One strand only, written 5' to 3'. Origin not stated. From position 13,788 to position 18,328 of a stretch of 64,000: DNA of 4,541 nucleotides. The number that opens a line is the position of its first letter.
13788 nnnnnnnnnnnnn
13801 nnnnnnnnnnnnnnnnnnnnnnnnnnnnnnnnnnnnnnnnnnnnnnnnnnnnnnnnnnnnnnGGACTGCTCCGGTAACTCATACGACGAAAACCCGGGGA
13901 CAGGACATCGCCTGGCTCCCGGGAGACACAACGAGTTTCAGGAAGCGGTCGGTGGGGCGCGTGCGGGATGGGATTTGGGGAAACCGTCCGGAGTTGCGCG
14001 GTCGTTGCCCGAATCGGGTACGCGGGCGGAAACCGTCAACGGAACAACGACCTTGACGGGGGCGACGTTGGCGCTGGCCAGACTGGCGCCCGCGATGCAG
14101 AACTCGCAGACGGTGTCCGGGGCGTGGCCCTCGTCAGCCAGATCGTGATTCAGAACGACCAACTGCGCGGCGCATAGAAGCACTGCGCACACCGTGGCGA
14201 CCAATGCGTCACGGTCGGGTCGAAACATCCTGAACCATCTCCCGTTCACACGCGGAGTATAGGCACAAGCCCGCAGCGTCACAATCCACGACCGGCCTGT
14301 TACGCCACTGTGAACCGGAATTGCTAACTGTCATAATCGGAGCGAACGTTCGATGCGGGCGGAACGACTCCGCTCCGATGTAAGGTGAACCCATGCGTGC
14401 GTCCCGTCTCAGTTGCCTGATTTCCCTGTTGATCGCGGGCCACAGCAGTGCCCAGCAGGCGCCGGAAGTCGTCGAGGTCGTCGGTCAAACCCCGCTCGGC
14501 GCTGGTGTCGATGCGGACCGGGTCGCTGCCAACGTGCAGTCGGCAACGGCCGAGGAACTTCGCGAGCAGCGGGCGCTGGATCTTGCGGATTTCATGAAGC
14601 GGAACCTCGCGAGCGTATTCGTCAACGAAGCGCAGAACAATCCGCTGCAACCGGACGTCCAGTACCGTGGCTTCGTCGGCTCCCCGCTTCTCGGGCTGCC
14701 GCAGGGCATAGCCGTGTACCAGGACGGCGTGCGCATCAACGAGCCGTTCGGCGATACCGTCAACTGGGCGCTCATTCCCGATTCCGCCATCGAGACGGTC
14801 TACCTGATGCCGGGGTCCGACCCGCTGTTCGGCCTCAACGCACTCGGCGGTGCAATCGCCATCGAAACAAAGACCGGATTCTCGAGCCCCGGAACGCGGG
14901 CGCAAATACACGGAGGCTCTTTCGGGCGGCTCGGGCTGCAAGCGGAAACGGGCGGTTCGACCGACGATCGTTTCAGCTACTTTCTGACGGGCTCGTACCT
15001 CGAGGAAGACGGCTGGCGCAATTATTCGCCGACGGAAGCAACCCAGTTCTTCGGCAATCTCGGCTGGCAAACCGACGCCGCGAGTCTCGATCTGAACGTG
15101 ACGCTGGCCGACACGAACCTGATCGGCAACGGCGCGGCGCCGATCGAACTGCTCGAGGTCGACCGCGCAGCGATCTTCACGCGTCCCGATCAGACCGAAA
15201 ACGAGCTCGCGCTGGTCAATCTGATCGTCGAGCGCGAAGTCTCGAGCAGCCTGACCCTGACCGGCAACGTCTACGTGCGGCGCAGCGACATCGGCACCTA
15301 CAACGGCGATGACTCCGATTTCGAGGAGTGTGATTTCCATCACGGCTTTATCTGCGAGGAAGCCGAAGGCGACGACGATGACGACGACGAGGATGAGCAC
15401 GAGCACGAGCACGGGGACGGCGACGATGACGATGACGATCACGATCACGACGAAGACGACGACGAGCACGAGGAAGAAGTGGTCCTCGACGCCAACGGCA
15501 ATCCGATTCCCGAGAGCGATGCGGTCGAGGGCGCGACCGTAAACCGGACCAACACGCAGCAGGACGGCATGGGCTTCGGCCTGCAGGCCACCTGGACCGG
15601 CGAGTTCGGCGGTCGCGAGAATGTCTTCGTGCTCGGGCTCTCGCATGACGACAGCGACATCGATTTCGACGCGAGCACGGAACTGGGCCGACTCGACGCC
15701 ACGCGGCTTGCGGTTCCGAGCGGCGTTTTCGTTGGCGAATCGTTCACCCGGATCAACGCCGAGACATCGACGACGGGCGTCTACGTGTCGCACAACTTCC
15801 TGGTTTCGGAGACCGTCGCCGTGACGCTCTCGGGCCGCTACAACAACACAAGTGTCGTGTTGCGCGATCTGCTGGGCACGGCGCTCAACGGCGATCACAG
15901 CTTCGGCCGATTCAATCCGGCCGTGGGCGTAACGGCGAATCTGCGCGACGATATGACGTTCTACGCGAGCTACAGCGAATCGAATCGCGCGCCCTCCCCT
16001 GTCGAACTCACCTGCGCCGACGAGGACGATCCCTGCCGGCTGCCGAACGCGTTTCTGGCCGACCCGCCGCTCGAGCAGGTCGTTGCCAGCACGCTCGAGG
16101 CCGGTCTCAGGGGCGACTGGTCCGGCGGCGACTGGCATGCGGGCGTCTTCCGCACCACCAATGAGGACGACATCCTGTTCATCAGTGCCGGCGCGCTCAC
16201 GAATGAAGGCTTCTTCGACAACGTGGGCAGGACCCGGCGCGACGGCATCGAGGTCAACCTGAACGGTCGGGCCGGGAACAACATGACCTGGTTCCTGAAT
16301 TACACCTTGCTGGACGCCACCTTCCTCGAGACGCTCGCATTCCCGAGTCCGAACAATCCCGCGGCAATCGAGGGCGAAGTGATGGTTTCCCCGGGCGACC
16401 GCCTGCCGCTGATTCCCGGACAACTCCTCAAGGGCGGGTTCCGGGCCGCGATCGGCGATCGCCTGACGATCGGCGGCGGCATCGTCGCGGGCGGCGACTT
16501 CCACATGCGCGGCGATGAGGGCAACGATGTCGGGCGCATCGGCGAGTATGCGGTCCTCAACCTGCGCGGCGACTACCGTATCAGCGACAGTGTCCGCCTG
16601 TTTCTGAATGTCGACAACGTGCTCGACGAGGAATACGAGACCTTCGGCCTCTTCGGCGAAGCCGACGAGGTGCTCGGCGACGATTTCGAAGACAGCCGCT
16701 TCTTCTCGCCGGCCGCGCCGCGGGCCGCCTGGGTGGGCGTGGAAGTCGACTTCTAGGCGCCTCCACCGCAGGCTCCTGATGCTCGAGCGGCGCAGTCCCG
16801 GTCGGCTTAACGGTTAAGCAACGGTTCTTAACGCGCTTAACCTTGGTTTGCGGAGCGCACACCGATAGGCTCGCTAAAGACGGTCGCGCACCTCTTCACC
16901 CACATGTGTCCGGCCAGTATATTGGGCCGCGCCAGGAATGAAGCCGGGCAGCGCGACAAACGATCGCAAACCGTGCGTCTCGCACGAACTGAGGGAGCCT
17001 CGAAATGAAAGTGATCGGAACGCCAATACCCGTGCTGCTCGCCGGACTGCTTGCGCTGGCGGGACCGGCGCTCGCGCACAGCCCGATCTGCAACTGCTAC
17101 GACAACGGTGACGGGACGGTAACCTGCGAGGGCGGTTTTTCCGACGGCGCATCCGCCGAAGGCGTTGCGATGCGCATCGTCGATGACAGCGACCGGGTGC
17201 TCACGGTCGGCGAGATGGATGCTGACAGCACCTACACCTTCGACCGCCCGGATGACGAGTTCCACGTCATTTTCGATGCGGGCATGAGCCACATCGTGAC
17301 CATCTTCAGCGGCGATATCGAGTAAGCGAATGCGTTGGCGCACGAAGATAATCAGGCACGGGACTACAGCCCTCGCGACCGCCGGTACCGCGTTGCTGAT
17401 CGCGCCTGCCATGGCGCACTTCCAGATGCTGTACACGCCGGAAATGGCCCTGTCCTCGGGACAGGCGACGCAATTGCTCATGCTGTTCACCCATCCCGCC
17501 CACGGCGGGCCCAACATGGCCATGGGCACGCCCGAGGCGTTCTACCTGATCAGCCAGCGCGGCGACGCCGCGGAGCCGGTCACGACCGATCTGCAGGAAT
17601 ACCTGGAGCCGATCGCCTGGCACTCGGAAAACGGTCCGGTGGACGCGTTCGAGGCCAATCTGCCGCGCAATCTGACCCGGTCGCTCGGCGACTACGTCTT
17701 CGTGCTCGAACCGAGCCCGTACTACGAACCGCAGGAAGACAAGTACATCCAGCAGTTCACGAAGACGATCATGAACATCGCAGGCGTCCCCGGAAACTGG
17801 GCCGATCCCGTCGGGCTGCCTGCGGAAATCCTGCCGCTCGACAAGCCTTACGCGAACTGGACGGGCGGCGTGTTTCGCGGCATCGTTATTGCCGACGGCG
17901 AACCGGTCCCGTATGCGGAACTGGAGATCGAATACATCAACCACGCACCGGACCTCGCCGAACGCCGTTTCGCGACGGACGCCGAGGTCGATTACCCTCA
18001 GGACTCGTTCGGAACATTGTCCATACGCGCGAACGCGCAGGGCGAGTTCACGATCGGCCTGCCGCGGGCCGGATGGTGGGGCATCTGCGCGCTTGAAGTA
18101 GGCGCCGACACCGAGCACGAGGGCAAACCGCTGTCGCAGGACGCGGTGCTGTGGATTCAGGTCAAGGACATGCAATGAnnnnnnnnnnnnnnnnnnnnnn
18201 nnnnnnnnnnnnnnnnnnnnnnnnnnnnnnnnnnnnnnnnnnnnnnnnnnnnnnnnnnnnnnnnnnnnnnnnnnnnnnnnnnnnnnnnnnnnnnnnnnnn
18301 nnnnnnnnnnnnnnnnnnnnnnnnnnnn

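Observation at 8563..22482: Two-armed metal-acquisition island combining three TonB-dependent receptors with uncharacterised envelope genes and a ZnuABC-like importer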

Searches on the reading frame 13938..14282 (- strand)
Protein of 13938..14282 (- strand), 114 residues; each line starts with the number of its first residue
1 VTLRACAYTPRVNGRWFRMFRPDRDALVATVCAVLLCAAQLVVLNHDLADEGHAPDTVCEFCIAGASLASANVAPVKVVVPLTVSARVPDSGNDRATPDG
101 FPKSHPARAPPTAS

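Call 4: search_protein_families(library=pfam, proteins=[window:13938-14282:-], max_evalue=0.01)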
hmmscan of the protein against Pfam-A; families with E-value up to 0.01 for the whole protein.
window:13938-14282:- (114 aa): 0 families

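Call 6: search_protein_families(library=ncbifam, proteins=[window:13938-14282:-], max_evalue=0.01)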
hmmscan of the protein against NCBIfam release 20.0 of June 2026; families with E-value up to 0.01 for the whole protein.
window:13938-14282:- (114 aa): 0 families

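Call 60: search_protein_families(library=pfam, proteins=[window:13938-14228:-], max_evalue=10)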
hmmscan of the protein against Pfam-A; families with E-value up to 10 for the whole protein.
window:13938-14228:- (96 aa): 2 families
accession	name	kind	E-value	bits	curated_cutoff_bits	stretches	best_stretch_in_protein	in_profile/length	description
PF11162.13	DUF2946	-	0.027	15.7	23.7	1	28-93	51-117/117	Protein of unknown function (DUF2946)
PF25709.1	crAss_PVA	-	0.084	13.3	27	1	17-47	7-37/105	Portal vertex auxiliary protein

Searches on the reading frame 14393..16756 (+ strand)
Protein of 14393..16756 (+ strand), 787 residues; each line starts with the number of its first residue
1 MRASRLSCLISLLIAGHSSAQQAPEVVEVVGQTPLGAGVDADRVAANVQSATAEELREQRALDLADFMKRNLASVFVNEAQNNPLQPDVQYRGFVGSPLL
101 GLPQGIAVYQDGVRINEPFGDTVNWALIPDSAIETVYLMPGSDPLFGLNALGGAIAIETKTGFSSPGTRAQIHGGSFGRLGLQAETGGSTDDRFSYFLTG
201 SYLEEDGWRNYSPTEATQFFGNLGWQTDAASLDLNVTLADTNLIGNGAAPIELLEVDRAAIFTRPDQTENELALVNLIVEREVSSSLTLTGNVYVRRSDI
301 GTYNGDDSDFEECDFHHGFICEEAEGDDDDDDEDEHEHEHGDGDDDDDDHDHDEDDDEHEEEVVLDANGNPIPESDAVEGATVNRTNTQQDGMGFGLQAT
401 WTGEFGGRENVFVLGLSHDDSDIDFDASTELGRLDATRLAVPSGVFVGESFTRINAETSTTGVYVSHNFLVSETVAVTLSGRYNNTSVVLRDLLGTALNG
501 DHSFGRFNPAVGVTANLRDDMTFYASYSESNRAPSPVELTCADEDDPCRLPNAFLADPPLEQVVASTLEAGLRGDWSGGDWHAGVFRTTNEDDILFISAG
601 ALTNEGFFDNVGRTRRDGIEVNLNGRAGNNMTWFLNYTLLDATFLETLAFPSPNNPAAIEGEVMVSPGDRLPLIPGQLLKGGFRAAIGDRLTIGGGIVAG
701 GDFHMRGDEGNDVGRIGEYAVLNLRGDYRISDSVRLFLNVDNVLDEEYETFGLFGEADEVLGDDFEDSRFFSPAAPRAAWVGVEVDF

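Call 4: search_protein_families(library=pfam, proteins=[window:14393-16756:+], max_evalue=0.01)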
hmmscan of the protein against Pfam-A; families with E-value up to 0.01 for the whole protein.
window:14393-16756:+ (787 aa): 2 families
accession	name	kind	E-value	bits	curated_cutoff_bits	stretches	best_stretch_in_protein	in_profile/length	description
PF00593.30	TonB_dep_Rec_b-barrel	-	1.7e-35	124.2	27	1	328-743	102-436/436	TonB dependent receptor-like, beta-barrel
PF07715.20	Plug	-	8.4e-13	49.2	23.9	1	43-154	4-107/107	TonB-dependent Receptor Plug Domain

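Call 6: search_protein_families(library=ncbifam, proteins=[window:14393-16756:+], max_evalue=0.01)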
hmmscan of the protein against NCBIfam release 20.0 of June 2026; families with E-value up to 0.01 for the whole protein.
window:14393-16756:+ (787 aa): 15 families
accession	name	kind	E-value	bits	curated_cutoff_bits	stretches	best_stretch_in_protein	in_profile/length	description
TIGR01783.1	TonB-siderophor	subfamily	4.1e-32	111.6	223.5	2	463-750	365-622/649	TonB-dependent siderophore receptor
NF041535.1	TonB_rec_PqqU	equivalog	1e-21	76.9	1200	2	468-786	379-672/676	TonB-dependent receptor PqqU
TIGR01786.1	TonB-hemlactrns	subfamily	5.3e-21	74.6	323.75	2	407-637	346-582/719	TonB-dependent hemoglobin/transferrin/lactoferrin family receptor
TIGR01785.1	TonB-hemin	subfamily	2.7e-20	72.4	316.85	2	378-641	291-560/677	TonB-dependent heme/hemoglobin receptor family protein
TIGR01779.1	TonB-B12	equivalog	1.1e-16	60.5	599.7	2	556-754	425-599/614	TonB-dependent vitamin B12 receptor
NF053590.1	TonB_dep_TOL0244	equivalog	1.5e-06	27.1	645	0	139-214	118-193/604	TOL_0244 family TonB-dependent receptor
NF049960.1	siderphRecptFauA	equivalog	3.2e-06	25.9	900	1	407-750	380-704/727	TonB-dependent alcaligin siderophore receptor FauA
NF049945.1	TonB_dep_FCYXU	equivalog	8.9e-06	24.6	825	0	86-162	95-169/697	TonB-dependent receptor, FCYXU motif-type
NF049944.1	TonB_dep_PUIUD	equivalog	7.4e-05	21.3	850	1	123-210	133-224/686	TonB-dependent receptor, PUIUD motif-type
NF007447.0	PRK10003.1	equivalog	0.00057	18.3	666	1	374-751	361-706/727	ferric-rhodotorulic acid/ferric-coprogen receptor FhuE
NF049947.1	TonB_dep_PCPU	exception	0.0009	17.5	800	1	108-240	109-249/685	TonB-dependent receptor, PCPU motif-type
TIGR01778.1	TonB-copper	equivalog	0.0022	16.8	472.45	1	710-749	564-603/637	TonB-dependent copper receptor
NF010012.0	PRK13486.1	equivalog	0.0024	16.3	924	0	6-161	6-159/696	TonB-dependent receptor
NF009943.0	PRK13406.1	equivalog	0.0046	15.5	571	1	323-375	260-312/585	magnesium chelatase subunit D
NF052649.1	TonRcptRhtA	equivalog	0.0054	14.9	1100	0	108-175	113-181/744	TonB-dependent siderophore receptor RhtA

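Call 54: search_solved_structures(query=window:14393-16756:+, max_evalue=0.00001)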
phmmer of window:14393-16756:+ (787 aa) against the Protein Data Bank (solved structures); distinct sequences matched with E-value up to 0.00001: 4.
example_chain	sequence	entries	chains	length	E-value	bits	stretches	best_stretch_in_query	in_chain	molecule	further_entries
5nec_A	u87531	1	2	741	9.4e-10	40.4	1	450-748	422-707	TonB-dependent siderophore receptor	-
6v81_A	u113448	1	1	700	2.1e-09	39.3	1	51-231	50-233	Probable TonB-dependent receptor YncD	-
9c4o_A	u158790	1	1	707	3.7e-09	38.5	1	52-231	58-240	Pyrroloquinoline quinone transporter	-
5fp1_A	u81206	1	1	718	1.2e-07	33.5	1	458-751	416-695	TONB-DEPENDENT SIDEROPHORE RECEPTOR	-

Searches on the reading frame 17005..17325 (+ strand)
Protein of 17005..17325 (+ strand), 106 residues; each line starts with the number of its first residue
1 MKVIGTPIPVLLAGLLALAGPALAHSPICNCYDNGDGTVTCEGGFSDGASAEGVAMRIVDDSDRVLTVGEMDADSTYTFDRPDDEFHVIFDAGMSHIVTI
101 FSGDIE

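Call 4: search_protein_families(library=pfam, proteins=[window:17005-17325:+], max_evalue=0.01)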
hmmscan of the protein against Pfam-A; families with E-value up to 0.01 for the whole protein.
window:17005-17325:+ (106 aa): 0 families

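Call 6: search_protein_families(library=ncbifam, proteins=[window:17005-17325:+], max_evalue=0.01)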
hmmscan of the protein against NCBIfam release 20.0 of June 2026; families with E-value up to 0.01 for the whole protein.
window:17005-17325:+ (106 aa): 1 family
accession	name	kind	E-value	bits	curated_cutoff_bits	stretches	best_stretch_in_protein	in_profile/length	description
NF058648.1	ECF_sub_HI1622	equivalog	2e-11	44.2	100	1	13-99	2-89/180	NikL family nickel/cobalt ECF transporter subunit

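Call 60: search_protein_families(library=pfam, proteins=[window:17005-17325:+], max_evalue=10)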
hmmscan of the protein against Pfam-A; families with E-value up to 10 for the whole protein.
window:17005-17325:+ (106 aa): 3 families
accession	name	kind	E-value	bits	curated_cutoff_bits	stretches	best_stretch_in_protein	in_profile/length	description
PF18970.5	DUF5709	-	0.053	14.4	27.5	1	46-61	34-49/49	Family of unknown function (DUF5709)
PF11974.14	bMG3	-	0.1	13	34.9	1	46-84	23-61/103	Bacterial alpha-2-macroglobulin MG3 domain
PF19079.5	CFSR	-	0.16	12.6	27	1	25-51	5-31/49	Collagen-flanked surface repeat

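Call 85: find_homologous_proteins(query=window:17005-17325:+, max_evalue=0.001)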
Query window:17005-17325:+ (106 aa): 448 proteins with E <= 0.001 among 536 candidates; the best 120 are listed.
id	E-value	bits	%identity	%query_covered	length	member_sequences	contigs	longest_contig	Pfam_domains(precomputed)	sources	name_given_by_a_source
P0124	1.1e-63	230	99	100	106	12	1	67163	-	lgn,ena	-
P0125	3.9e-51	190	82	100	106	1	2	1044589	-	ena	-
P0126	2.8e-50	187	83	100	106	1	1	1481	-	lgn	-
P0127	6.8e-50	186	81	100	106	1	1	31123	-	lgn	-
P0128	8.5e-50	185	74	100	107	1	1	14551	-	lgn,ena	-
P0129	1.9e-49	184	83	100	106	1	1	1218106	-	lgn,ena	-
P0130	3.6e-49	183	81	100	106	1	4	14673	-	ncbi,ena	-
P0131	1.0e-48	182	91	81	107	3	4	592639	-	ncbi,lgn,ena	-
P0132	1.9e-48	181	80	100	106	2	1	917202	-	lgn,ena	-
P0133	4.8e-47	176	79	100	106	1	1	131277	-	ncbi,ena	-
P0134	1.0e-46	175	79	100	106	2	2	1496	-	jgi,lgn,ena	-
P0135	1.2e-46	175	80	100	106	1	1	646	-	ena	-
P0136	1.2e-46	175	73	100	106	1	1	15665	-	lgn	-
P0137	2.2e-43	165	78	91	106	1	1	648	-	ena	-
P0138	3.3e-43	164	79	84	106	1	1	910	-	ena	-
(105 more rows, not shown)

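Call 94: predict_structure(alignment_id=A5)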
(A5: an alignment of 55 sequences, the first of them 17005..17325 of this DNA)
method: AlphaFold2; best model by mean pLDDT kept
length: 106 residues; sequences in the alignment: 55
mean_pLDDT: 89.9   pTM: 0.73
mean pLDDT of the five models: 89.9, 89.7, 89.6, 89.5, 89.3
residues with pLDDT >= 90: 77; 70-90: 16; 50-70: 11; < 50: 2
segments of 3 or more residues with pLDDT < 50: none
pLDDT, mean of each block of 10 residues (from residue 1): 63 77 80 98 94 98 97 98 98 93 95
secondary structure, 60 per line:
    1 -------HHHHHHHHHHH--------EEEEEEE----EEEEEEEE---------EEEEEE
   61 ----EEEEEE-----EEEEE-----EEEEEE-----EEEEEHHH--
elements in order: H8-18 E27-33 E38-45 E55-60 E65-70 E76-80 E86-91 E97-101

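Call 101: fold_search(model_id=the predicted structure, library=pdb)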
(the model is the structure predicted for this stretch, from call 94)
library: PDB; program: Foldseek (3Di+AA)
matches with E <= 10: 1694; with E <= 0.001: 0
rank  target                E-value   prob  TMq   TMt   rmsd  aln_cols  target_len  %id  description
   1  5b1c_C                6.2e-03  1.00  0.49  0.53   4.4        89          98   15  Crystal structure of DEN4 ED3 mutant with L387I (released 2016-02-24)
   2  8xrp_D                7.3e-03  1.00  0.45  0.43   4.5        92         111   14  The Cryo-EM structure of IL-12, receptor subunit beta-1 and receptor subunit beta-2 complex (released 2024-07-24)
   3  4zjh                  1.0e-02  1.00  0.62  0.33   2.4        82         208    8  Crystal structure of native alpha-2-macroglobulin from Escherichia coli spanning domains NIE-MG1. (released 2015-06-10)
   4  4x42_A                1.1e-02  1.00  0.49  0.52   4.4        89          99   12  Crystal structure of DEN4 ED3 mutant with epitope two residues substituted from DEN3 ED3 (released 2015-09-09)
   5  3we1_A                1.8e-02  1.00  0.49  0.53   4.4        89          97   13  Crystal structure of Dengue 4 Envelope protein domain III (ED3) (released 2014-01-22)
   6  4x42_D                1.8e-02  1.00  0.48  0.50   4.4        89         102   12  Crystal structure of DEN4 ED3 mutant with epitope two residues substituted from DEN3 ED3 (released 2015-09-09)
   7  4x42_E                1.9e-02  1.00  0.50  0.55   4.4        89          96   12  Crystal structure of DEN4 ED3 mutant with epitope two residues substituted from DEN3 ED3 (released 2015-09-09)
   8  5b1c_B                2.0e-02  1.00  0.49  0.53   4.5        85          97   13  Crystal structure of DEN4 ED3 mutant with L387I (released 2016-02-24)
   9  6wdq_D                2.2e-02  0.99  0.48  0.47   5.8        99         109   14  IL23/IL23R/IL12Rb1 signaling complex (released 2021-02-24)
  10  8pb1_C                2.5e-02  0.99  0.44  0.28   4.8        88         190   14  Cryo-EM structure of a pre-dimerized murine IL-12 complete extracellular signaling complex (Class 1), obtained after l (released 2024-02-07)
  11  5b1c_A                2.6e-02  1.00  0.47  0.49   4.7        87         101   16  Crystal structure of DEN4 ED3 mutant with L387I (released 2016-02-24)
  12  7y6e_A                2.8e-02  1.00  0.48  0.29   5.1        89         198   16  Crystal structure of sDscam FNIII23 domains, isoform Beta2v6 (released 2023-05-24)
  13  3is1                  3.5e-02  1.00  0.42  0.13  22.6       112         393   12  Crystal structure of functional region of UafA from Staphylococcus saprophyticus in C2 form at 2.45 angstrom resolution (released 2010-09-08)
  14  4jhz_A                3.5e-02  0.96  0.36  0.09   6.0        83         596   12  Structure of E. coli beta-Glucuronidase bound with a novel, potent inhibitor 2-[4-(1,3-benzodioxol-5-ylmethyl)piperazi (released 2013-08-28)
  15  4bz1_A                3.6e-02  1.00  0.49  0.54   4.3        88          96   14  Structure of dengue virus EDIII in complex with Fab 3e31 (released 2014-08-13)
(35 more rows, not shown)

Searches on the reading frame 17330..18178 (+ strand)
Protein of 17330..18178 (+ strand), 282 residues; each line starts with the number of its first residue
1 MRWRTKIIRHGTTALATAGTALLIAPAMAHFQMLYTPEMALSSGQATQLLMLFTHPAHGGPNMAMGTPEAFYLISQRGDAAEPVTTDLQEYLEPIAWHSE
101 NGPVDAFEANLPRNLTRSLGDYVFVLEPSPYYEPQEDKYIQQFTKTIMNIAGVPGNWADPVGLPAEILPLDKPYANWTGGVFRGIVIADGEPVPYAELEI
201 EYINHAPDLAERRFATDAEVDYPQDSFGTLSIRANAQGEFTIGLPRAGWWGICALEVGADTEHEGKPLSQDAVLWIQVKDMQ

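Call 4: search_protein_families(library=pfam, proteins=[window:17330-18178:+], max_evalue=0.01)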
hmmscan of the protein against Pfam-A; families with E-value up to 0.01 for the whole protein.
window:17330-18178:+ (282 aa): 1 family
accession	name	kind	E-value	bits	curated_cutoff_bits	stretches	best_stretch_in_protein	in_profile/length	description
PF10670.15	DUF4198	-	1.7e-45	156.2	34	1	27-255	1-206/209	Domain of unknown function (DUF4198)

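Call 6: search_protein_families(library=ncbifam, proteins=[window:17330-18178:+], max_evalue=0.01)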
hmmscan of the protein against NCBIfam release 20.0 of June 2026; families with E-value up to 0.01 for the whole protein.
window:17330-18178:+ (282 aa): 0 families

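Call 69: search_solved_structures(query=window:17330-18178:+, max_evalue=0.01, show_alignments=3)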
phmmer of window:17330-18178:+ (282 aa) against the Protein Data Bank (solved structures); distinct sequences matched with E-value up to 0.01: 0.
